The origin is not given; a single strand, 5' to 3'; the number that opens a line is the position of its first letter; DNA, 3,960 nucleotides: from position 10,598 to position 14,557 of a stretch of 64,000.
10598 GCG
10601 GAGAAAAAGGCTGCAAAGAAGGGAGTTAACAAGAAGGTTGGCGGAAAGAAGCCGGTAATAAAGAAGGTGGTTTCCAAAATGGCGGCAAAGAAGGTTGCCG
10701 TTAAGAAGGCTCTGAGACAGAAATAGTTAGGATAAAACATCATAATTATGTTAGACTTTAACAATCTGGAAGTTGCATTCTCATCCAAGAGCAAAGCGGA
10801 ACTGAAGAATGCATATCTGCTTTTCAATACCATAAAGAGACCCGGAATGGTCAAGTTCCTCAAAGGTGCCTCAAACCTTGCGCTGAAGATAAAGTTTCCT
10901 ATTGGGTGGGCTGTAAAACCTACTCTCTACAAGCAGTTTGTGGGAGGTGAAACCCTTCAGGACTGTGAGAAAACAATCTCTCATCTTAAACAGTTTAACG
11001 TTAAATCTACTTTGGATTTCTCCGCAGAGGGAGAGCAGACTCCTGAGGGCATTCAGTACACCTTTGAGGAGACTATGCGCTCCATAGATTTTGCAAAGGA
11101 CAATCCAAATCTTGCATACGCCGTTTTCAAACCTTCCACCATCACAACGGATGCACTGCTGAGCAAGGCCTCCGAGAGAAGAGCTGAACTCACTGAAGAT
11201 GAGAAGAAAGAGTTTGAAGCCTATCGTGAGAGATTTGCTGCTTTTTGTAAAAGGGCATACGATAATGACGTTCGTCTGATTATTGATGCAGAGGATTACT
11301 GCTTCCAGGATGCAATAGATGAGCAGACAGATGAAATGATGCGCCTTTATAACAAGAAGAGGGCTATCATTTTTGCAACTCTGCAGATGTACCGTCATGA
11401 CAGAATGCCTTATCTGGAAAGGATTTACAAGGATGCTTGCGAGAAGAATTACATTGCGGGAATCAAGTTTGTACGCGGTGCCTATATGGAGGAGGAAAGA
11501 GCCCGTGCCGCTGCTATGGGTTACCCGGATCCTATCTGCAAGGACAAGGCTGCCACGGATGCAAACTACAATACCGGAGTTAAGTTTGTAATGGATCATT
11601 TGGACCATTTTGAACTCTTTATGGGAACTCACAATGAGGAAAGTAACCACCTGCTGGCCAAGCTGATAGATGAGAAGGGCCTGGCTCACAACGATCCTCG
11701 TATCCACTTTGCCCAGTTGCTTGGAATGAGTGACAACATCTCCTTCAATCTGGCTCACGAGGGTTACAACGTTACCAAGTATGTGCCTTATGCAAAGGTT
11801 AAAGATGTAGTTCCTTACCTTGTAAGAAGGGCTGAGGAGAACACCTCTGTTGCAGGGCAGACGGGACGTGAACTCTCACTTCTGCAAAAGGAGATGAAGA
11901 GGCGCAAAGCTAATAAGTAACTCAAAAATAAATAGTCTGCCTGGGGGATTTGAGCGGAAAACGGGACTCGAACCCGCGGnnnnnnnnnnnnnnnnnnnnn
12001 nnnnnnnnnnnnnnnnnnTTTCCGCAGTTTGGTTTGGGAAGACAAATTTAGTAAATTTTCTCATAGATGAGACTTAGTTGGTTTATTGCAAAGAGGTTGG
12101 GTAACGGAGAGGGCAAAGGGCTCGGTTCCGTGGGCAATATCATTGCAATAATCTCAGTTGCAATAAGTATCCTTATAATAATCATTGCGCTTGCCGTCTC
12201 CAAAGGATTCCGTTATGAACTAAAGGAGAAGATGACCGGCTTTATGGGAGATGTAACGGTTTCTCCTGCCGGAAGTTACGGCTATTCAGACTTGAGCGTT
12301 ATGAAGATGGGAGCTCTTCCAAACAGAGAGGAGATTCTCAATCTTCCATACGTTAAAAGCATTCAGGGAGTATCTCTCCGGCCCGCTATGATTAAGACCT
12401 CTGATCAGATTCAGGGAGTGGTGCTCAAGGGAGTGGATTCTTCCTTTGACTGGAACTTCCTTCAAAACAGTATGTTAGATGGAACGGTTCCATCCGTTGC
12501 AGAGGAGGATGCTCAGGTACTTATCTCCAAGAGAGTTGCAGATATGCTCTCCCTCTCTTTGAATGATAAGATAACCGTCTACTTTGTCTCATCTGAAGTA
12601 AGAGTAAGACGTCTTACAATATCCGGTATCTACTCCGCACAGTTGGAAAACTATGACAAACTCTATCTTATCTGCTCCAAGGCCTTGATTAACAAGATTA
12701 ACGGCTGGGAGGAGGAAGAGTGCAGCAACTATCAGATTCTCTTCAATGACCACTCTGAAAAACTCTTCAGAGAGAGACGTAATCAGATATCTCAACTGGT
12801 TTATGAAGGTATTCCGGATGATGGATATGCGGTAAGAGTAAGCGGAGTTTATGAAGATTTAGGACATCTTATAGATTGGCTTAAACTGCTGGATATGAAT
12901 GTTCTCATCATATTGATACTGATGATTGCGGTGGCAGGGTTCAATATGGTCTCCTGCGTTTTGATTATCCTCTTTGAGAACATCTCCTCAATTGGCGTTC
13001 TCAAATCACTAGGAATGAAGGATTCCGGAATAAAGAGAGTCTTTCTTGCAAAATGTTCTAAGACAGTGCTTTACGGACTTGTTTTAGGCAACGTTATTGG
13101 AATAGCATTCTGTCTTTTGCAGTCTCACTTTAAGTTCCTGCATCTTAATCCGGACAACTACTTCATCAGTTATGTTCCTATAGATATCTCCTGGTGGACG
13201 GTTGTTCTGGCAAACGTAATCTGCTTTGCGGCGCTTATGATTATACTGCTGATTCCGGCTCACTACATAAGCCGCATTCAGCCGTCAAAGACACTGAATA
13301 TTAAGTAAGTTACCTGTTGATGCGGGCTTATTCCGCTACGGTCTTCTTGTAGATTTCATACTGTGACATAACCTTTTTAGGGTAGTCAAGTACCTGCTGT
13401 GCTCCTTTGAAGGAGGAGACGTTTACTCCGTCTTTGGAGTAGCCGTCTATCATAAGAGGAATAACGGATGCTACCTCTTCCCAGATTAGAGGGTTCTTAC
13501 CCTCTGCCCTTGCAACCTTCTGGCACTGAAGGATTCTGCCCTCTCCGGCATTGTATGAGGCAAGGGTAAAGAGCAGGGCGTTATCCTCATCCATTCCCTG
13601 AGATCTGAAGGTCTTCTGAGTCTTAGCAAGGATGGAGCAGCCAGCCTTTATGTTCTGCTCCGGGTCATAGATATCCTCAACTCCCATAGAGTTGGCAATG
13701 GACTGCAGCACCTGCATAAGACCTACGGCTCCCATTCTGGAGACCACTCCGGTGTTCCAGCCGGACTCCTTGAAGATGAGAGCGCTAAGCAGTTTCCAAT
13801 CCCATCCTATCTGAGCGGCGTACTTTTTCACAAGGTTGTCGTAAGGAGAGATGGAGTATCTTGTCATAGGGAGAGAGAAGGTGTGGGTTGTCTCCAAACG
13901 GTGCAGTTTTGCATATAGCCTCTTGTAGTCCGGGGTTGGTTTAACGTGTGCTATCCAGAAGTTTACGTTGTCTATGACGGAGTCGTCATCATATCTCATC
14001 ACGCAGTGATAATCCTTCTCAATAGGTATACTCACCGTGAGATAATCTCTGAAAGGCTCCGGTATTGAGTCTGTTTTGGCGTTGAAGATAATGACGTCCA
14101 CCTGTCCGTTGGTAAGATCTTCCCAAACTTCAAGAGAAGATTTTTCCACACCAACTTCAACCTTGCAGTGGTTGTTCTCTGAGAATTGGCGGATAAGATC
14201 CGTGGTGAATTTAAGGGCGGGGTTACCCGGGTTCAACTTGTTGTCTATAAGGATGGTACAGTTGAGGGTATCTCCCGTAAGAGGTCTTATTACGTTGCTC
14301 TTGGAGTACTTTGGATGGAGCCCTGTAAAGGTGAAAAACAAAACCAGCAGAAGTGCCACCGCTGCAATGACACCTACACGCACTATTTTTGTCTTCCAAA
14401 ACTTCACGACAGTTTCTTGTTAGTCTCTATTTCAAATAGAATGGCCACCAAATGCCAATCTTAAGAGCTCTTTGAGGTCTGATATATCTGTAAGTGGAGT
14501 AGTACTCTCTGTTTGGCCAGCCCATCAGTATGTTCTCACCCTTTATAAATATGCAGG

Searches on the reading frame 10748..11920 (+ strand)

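Call 51: search_protein_families(library=pfam, proteins=[window:10748-11920:+], max_evalue=0.00001)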
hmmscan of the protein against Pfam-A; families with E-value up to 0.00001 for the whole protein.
window:10748-11920:+ (390 aa): 1 family
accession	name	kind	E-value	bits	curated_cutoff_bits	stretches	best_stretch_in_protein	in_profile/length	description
PF01619.24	Pro_dh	-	6.2e-75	252.7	27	1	73-372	1-276/278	Proline dehydrogenase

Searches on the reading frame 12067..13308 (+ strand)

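Call 51: search_protein_families(library=pfam, proteins=[window:12067-13308:+], max_evalue=0.00001)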
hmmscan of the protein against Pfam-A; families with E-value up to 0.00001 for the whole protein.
window:12067-13308:+ (413 aa): 2 families
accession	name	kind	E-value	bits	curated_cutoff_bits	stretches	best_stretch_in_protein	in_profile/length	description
PF02687.27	FtsX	-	1.5e-12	48.1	25.5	1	281-406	2-120/120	FtsX-like permease C-terminal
PF12704.14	MacB_PCD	-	9.6e-09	36.2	27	1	26-191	3-156/207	MacB-like periplasmic core domain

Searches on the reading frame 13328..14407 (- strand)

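Call 4: search_protein_families(library=pfam, proteins=[window:13328-14407:-], max_evalue=0.01)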
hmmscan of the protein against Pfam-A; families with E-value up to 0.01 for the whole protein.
window:13328-14407:- (359 aa): 2 families
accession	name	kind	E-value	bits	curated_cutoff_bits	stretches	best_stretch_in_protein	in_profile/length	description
PF01464.25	SLT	-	8.8e-23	80.5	21.3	1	192-305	2-114/117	Transglycosylase SLT domain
PF13702.11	Lysozyme_like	-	0.0021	18.1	25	1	187-292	5-98/165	Lysozyme-like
